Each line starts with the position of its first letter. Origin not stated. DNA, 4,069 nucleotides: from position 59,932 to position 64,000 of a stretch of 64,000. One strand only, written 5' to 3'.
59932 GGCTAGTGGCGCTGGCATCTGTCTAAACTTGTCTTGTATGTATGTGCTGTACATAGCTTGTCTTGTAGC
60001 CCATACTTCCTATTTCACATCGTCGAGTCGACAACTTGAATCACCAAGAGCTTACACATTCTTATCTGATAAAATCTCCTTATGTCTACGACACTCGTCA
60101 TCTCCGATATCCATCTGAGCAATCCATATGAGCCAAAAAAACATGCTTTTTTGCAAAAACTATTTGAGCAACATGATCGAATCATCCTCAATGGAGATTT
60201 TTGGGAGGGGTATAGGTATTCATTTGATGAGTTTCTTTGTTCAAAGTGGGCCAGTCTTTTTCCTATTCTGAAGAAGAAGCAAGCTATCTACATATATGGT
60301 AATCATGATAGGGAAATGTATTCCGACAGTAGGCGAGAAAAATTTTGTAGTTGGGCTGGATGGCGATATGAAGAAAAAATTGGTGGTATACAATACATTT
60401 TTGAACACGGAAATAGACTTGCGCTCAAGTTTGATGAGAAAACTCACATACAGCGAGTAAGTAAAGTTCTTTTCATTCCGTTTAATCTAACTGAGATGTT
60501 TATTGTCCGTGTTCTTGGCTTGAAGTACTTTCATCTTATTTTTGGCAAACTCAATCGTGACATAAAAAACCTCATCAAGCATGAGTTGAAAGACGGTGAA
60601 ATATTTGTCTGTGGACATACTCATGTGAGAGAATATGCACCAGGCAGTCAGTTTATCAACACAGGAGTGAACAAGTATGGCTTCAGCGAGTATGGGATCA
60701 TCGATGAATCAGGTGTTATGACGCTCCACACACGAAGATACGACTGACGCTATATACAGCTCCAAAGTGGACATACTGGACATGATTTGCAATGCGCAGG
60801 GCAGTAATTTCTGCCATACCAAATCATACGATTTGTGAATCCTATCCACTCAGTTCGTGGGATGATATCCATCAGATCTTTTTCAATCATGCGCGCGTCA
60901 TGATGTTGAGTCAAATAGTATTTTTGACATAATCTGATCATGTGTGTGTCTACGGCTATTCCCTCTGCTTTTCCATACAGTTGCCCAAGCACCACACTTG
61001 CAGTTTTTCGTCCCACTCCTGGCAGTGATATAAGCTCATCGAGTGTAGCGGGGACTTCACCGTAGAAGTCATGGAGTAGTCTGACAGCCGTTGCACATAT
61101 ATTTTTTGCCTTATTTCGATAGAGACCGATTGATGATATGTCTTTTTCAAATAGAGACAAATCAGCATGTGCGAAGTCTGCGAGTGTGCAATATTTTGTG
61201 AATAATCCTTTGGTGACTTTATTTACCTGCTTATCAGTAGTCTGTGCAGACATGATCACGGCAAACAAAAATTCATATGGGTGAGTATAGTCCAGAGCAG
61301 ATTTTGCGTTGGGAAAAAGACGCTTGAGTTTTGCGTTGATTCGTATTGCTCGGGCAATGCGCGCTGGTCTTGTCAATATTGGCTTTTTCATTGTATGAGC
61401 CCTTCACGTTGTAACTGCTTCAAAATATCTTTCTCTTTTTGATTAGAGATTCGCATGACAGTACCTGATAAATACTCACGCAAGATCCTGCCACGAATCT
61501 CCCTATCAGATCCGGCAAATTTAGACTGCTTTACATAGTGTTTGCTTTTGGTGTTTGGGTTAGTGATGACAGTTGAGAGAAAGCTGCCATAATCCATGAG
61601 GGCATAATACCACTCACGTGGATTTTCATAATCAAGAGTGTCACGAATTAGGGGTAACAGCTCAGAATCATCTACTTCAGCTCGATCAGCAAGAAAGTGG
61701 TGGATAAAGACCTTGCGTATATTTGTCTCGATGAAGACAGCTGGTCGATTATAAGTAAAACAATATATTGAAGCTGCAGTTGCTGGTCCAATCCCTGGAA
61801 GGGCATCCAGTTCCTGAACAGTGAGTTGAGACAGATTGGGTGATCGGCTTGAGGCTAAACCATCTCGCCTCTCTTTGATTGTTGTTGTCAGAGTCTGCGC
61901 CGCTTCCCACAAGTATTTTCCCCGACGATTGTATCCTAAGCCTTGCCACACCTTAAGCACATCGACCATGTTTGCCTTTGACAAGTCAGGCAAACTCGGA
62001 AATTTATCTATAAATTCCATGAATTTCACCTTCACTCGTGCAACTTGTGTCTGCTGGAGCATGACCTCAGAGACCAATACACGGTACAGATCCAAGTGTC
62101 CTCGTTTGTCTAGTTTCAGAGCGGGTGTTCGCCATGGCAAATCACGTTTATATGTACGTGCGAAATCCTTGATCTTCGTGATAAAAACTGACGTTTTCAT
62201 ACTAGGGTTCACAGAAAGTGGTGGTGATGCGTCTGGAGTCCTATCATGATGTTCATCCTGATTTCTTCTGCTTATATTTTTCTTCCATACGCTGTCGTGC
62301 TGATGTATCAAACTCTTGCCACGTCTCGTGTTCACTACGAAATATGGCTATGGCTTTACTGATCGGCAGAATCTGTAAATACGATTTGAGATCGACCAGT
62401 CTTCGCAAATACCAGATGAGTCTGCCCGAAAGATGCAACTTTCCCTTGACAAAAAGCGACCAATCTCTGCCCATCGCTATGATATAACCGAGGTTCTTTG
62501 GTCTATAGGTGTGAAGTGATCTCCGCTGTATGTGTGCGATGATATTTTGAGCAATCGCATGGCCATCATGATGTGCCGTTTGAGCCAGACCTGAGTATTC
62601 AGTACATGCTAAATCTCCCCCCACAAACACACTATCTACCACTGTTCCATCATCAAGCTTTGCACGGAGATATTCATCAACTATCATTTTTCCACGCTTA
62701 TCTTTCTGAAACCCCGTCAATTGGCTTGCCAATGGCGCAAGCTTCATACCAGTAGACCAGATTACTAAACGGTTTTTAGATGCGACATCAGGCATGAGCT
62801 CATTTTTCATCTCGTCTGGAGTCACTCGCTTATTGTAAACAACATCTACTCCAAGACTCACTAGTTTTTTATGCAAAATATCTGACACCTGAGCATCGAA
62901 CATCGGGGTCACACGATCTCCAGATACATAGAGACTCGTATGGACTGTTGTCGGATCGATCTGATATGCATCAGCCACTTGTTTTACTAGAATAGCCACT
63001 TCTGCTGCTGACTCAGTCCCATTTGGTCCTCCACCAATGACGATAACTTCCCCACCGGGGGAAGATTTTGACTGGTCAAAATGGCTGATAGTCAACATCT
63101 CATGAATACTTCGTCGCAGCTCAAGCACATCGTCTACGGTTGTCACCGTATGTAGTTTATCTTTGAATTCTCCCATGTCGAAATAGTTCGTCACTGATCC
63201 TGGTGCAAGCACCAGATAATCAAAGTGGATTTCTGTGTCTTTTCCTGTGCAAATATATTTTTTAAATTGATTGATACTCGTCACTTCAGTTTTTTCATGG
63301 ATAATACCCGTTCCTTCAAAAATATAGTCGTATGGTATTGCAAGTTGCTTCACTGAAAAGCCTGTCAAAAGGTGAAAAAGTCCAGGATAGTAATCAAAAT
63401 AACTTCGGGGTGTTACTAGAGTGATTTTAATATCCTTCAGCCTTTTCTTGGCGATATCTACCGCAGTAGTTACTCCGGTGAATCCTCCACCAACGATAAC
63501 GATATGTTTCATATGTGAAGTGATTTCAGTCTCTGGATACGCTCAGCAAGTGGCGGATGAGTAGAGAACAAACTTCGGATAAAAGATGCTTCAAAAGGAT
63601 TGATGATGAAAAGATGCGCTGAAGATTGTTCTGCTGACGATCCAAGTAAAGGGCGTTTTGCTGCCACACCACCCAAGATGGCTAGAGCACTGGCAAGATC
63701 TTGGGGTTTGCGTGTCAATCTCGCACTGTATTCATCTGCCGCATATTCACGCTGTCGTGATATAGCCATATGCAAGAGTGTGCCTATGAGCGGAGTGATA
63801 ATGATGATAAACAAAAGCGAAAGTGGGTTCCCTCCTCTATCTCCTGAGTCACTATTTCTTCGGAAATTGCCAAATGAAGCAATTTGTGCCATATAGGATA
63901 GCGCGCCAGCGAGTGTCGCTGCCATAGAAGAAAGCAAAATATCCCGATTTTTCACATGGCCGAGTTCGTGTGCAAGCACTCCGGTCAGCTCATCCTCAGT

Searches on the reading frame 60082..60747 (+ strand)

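Call 35: search_protein_families(library=pfam, proteins=[window:60082-60747:+], max_evalue=0.001)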
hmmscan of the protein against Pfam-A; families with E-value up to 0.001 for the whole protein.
window:60082-60747:+ (221 aa): 2 families
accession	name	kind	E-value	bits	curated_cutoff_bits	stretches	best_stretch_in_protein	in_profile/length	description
PF12850.12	Metallophos_2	-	1.1e-09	38.9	27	1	5-193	4-131/154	Calcineurin-like phosphoesterase superfamily domain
PF00149.33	Metallophos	-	5.5e-09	37.2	21.5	1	4-182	3-190/191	Calcineurin-like phosphoesterase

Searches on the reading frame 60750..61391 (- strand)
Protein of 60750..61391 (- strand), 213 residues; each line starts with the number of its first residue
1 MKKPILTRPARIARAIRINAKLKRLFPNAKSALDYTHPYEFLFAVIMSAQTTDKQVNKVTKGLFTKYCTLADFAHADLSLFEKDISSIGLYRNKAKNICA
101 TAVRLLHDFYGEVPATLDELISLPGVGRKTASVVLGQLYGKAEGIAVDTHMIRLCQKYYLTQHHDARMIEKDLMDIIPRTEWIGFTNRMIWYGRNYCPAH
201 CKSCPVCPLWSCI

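Call 35: search_protein_families(library=pfam, proteins=[window:60750-61391:-], max_evalue=0.001)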
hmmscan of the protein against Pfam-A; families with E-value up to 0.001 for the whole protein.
window:60750-61391:- (213 aa): 3 families
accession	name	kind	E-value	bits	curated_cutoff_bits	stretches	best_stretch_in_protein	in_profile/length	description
PF00730.31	HhH-GPD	-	7.7e-23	81.3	26.2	1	44-178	2-107/108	HhH-GPD superfamily base excision DNA repair protein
PF00633.29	HHH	-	7.6e-09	35.4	24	1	111-135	4-28/30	Helix-hairpin-helix motif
PF14520.12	HHH_5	-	0.00021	22.1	27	0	118-146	2-30/57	Helix-hairpin-helix domain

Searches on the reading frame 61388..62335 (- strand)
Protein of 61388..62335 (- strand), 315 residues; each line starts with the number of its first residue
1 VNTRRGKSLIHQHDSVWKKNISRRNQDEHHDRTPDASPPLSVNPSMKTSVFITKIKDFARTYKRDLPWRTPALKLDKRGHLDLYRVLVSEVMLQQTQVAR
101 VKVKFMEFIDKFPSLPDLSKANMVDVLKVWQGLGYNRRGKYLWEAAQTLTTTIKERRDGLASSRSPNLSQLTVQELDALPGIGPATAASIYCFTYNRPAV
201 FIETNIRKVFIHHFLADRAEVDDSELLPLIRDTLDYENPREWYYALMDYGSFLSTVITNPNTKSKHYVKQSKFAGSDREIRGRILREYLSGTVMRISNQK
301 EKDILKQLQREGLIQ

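Call 35: search_protein_families(library=pfam, proteins=[window:61388-62335:-], max_evalue=0.001)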
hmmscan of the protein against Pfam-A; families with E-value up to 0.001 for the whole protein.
window:61388-62335:- (315 aa): 2 families
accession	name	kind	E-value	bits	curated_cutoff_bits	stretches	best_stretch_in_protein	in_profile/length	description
PF00730.31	HhH-GPD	-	3.2e-12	47.2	26.2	1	88-219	1-92/108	HhH-GPD superfamily base excision DNA repair protein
PF00633.29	HHH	-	4.2e-06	26.8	24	1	169-193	6-30/30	Helix-hairpin-helix motif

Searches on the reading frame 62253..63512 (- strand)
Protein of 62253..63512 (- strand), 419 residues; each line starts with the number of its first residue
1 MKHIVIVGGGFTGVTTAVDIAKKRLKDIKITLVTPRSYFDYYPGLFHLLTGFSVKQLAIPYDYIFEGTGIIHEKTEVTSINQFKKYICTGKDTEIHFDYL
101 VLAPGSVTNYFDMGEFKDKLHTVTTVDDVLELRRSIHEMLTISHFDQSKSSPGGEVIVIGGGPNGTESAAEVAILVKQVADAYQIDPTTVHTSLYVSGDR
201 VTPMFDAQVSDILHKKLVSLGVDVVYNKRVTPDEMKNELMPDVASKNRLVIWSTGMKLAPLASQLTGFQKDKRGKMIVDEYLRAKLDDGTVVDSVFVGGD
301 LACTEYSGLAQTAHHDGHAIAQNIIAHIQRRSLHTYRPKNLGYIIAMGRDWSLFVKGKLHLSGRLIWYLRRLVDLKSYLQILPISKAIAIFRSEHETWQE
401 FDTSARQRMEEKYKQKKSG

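Call 35: search_protein_families(library=pfam, proteins=[window:62253-63512:-], max_evalue=0.001)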
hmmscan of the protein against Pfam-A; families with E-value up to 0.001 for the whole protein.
window:62253-63512:- (419 aa): 5 families
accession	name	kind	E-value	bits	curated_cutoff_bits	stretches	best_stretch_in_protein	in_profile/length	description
PF07992.20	Pyr_redox_2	-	5e-31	108.6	26.1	1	3-317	2-291/291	Pyridine nucleotide-disulphide oxidoreductase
PF00070.33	Pyr_redox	-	3.5e-10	40.7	22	1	156-231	2-64/82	Pyridine nucleotide-disulphide oxidoreductase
PF01266.30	DAO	-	1.9e-07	31.4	27.9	1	4-36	2-31/353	FAD dependent oxidoreductase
PF13454.12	NAD_binding_9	-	1.9e-05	25.2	21.8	0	5-37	1-34/155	FAD-NAD(P)-binding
PF13738.12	Pyr_redox_3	-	0.00024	20.9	30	0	143-280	154-291/305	Pyridine nucleotide-disulphide oxidoreductase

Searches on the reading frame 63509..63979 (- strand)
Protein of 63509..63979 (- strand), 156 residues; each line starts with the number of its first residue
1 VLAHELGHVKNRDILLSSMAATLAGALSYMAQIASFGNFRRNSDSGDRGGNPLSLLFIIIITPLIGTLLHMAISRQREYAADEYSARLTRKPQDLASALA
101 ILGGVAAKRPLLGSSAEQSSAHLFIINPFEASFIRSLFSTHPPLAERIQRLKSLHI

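Call 35: search_protein_families(library=pfam, proteins=[window:63509-63979:-], max_evalue=0.001)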
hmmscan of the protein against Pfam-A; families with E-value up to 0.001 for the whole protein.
window:63509-63979:- (156 aa): 1 family
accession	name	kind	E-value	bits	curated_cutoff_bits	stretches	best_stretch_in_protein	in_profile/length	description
PF01435.24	Peptidase_M48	-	6.5e-20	72.2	20.3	1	2-153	69-184/186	Peptidase family M48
